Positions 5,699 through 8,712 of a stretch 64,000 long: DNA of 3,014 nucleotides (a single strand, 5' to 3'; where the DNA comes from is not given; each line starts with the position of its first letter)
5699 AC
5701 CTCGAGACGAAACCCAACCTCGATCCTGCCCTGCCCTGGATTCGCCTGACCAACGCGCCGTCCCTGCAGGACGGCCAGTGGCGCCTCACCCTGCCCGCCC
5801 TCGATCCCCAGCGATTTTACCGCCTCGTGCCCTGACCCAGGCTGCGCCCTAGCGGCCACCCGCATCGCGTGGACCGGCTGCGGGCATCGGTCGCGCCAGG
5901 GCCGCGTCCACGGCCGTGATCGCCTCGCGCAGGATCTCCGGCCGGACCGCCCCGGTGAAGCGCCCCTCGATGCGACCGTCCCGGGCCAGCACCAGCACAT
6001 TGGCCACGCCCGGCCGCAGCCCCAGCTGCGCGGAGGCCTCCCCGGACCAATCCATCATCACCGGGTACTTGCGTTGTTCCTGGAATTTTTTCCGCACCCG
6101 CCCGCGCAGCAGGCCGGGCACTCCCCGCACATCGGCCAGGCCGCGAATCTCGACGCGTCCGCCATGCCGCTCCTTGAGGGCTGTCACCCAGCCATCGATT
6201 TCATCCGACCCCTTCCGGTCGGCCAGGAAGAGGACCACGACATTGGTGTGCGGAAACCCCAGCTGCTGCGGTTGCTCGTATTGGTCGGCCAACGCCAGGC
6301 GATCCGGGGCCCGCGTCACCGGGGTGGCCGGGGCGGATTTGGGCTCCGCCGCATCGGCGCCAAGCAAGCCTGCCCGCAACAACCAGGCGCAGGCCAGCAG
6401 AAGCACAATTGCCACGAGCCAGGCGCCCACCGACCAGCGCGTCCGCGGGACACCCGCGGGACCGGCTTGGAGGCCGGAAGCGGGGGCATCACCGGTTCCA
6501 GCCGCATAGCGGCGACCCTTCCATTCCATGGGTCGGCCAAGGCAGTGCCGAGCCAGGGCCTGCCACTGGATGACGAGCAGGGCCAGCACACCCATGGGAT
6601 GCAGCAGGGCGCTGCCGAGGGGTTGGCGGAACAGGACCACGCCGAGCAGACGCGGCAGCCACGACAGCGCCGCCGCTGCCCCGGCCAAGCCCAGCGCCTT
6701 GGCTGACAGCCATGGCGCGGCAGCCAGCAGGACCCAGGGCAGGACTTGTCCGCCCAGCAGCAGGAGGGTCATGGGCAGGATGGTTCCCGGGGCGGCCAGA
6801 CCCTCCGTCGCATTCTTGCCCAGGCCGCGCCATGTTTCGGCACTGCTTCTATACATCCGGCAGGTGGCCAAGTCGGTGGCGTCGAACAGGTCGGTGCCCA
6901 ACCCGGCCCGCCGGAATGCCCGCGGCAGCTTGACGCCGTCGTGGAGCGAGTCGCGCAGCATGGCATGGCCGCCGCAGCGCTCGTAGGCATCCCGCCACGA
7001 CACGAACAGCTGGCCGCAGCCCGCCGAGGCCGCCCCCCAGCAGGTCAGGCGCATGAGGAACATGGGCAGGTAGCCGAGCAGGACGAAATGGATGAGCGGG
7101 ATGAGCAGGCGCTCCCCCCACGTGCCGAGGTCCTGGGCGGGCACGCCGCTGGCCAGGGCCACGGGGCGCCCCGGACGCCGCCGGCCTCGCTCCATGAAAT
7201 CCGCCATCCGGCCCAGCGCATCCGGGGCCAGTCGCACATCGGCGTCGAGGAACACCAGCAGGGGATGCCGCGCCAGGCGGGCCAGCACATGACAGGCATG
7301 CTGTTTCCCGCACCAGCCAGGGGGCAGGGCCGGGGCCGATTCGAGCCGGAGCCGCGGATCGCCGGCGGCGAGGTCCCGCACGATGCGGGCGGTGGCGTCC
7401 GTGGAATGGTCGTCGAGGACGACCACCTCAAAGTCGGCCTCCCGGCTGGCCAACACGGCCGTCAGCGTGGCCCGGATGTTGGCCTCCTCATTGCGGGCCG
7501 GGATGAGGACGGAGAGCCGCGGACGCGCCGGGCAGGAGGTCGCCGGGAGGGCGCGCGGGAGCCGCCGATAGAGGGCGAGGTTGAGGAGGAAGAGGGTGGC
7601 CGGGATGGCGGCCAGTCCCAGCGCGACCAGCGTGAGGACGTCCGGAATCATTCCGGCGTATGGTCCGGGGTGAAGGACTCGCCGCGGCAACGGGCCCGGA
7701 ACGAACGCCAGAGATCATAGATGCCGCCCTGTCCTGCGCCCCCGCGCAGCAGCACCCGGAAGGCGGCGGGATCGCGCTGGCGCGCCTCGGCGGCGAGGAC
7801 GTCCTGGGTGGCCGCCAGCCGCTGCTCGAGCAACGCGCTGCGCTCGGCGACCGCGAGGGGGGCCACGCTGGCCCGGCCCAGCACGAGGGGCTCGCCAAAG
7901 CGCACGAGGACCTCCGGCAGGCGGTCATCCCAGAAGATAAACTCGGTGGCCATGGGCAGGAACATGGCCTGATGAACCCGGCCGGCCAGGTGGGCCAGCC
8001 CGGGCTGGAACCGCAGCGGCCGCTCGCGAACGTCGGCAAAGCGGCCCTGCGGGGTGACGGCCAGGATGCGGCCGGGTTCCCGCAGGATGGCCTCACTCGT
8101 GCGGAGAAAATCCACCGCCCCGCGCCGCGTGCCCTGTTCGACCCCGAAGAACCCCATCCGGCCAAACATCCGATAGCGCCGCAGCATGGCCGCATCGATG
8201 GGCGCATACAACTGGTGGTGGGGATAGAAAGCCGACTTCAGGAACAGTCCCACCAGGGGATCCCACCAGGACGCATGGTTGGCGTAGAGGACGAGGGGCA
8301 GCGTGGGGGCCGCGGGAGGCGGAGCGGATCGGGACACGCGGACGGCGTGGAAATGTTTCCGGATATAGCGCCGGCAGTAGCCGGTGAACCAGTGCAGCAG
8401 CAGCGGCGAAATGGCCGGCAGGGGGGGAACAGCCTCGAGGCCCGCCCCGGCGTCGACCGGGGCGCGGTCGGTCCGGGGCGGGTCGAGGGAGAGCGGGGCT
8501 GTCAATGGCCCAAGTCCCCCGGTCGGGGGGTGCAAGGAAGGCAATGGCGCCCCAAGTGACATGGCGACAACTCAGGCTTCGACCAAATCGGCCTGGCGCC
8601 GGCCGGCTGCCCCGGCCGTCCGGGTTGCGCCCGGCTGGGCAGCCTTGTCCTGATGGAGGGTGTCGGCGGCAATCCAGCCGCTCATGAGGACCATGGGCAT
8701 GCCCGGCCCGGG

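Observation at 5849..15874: CarH-type B12 photoreceptor divergent from a sigma-70 gene that heads a translationally coupled carotenoid-acid glycoside-ester operon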

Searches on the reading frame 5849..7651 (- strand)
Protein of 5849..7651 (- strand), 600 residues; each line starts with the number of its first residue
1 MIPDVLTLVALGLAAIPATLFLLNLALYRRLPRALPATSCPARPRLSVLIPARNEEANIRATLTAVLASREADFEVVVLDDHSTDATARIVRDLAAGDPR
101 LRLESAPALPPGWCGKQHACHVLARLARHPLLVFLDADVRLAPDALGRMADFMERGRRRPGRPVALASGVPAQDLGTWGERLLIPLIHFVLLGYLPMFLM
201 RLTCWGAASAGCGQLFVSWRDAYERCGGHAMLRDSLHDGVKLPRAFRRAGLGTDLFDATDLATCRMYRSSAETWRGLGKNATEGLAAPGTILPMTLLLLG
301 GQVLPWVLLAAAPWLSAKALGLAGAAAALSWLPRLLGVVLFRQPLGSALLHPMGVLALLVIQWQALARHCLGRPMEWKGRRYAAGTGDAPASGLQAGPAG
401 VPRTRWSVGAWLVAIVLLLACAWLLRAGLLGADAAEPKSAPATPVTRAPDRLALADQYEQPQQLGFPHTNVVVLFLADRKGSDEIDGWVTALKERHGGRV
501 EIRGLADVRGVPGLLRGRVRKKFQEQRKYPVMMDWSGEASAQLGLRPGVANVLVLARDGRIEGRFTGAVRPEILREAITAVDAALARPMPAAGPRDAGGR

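Call 4: search_protein_families(library=pfam, proteins=[window:5849-7651:-], max_evalue=0.01)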
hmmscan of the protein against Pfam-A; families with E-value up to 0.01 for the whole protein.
window:5849-7651:- (600 aa): 4 families
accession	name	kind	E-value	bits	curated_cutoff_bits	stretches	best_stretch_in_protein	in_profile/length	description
PF00535.33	Glycos_transf_2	-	3.5e-21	76.3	23.3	1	47-157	1-107/168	Glycosyl transferase family 2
PF13641.12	Glyco_tranf_2_3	-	4.7e-13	50.1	27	1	44-254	1-202/230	Glycosyltransferase like family 2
PF13506.12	Glyco_transf_21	-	2.1e-07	31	21.7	1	117-259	19-150/174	Glycosyl transferase family 21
PF10111.15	Glyco_tranf_2_2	-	0.00047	20.2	27.3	1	47-152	1-105/276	Glycosyltransferase like family 2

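Call 5: search_protein_families(library=ncbifam, proteins=[window:5849-7651:-], max_evalue=0.01)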
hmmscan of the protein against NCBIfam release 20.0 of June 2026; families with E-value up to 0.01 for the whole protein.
window:5849-7651:- (600 aa): 18 families
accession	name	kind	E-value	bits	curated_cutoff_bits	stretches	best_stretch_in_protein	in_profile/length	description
TIGR03469.1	HpnB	hypoth_equivalog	8.9e-33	113.8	379.25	1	36-383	36-385/386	hopene-associated glycosyltransferase HpnB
NF045692.1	OglycostaseCruG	equivalog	5.4e-24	84.8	600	1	29-319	25-312/386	2'-O-glycosyltransferase CruG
TIGR03937.1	PgaC_IcaA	equivalog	1.9e-12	46.9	422.3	1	39-153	40-150/407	poly-beta-1,6-N-acetyl-D-glucosamine synthase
TIGR04283.1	glyco_like_mftF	equivalog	5.7e-12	45.7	182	1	46-157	1-101/221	TIGR04283 family arsenosugar biosynthesis glycosyltransferase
TIGR03472.1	HpnI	equivalog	2.4e-10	39.8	310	1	7-383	5-363/373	bacteriohopanetetrol glucosamine biosynthesis glycosyltransferase HpnI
NF047683.1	TeichurnBiosyTuaG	equivalog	4.6e-09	36.3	400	1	42-155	4-113/252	teichuronic acid biosynthesis protein TuaG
NF053846.1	glyco_with_XrtP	equivalog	2.7e-08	32.9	520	1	48-150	45-155/440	XrtP-associated glycosyltransferase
NF050050.1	ProtGlycPglI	equivalog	3.8e-08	33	500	1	44-156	2-111/306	GalNAc(5)-diNAcBac-PP-undecaprenol beta-1,3-glucosyltransferase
NF010496.0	PRK13915.1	equivalog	1.2e-07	31.2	262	1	44-140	31-128/307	glucosyl-3-phosphoglycerate synthase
NF041875.1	EPS_EpsD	equivalog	1.5e-07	31.2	370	1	46-155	1-106/325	exopolysaccharide biosynthesis glycosyltransferase EpsD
NF041865.1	EpsU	equivalog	1.9e-06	27.1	700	1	7-149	3-143/394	exopolysaccharide biosynthesis GT2 family glycosyltransferase EpsU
NF050819.1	PolSacchBiosHfsG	equivalog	3.9e-06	26.3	500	1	41-145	9-106/302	polysaccharide biosynthesis protein HfsG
NF007482.0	PRK10073.1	equivalog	1.5e-05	24.2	423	1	43-103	5-65/334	glycosyltransferase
NF038299.1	EPS_HpsN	equivalog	5.1e-05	22.4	425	1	44-150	1-103/317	hormogonium polysaccharide biosynthesis glycosyltransferase HpsN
TIGR04242.1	nodulat_NodC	equivalog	9.2e-05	21.6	550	1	38-154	42-157/395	chitooligosaccharide synthase NodC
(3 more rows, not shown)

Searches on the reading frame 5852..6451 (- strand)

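Call 52: search_protein_families(library=pfam, proteins=[window:5852-6451:-], max_evalue=0.1)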
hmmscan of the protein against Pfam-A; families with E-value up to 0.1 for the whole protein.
window:5852-6451:- (200 aa): 3 families
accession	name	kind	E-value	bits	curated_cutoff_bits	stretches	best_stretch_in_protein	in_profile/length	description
PF20058.4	DUF6457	-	0.042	14.1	27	0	131-158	5-30/80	Domain of unknown function (DUF6457)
PF19980.4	DUF6416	-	0.047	14.6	27.1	1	107-159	45-99/100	Family of unknown function (DUF6416)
PF08534.16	Redoxin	-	0.057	13.6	26.6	1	125-172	84-139/148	Redoxin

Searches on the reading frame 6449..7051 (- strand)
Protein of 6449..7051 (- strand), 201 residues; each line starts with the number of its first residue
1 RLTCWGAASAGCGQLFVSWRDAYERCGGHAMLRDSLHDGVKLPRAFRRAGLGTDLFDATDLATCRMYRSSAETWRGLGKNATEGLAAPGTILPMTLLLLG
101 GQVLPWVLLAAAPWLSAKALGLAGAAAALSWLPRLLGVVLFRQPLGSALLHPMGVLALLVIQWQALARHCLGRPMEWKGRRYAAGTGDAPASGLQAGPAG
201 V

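Call 33: search_protein_families(library=pfam, proteins=[window:6449-7051:-], max_evalue=0.01)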
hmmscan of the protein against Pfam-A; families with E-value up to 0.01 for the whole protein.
window:6449-7051:- (201 aa): 0 families

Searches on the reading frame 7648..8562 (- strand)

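Call 4: search_protein_families(library=pfam, proteins=[window:7648-8562:-], max_evalue=0.01)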
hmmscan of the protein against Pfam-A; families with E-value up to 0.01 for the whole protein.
window:7648-8562:- (304 aa): 1 family
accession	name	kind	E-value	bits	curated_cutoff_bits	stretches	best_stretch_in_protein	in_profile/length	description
PF01553.26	Acyltransferase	-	0.00037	20.8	23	1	87-205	13-130/132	Acyltransferase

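Call 5: search_protein_families(library=ncbifam, proteins=[window:7648-8562:-], max_evalue=0.01)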
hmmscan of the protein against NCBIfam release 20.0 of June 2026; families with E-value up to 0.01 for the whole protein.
window:7648-8562:- (304 aa): 1 family
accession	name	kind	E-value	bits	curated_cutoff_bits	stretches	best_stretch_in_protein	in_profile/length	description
TIGR00530.1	AGP_acyltrn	subfamily_domain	0.0064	16.2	102.95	1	88-196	16-120/130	1-acylglycerol-3-phosphate O-acyltransferase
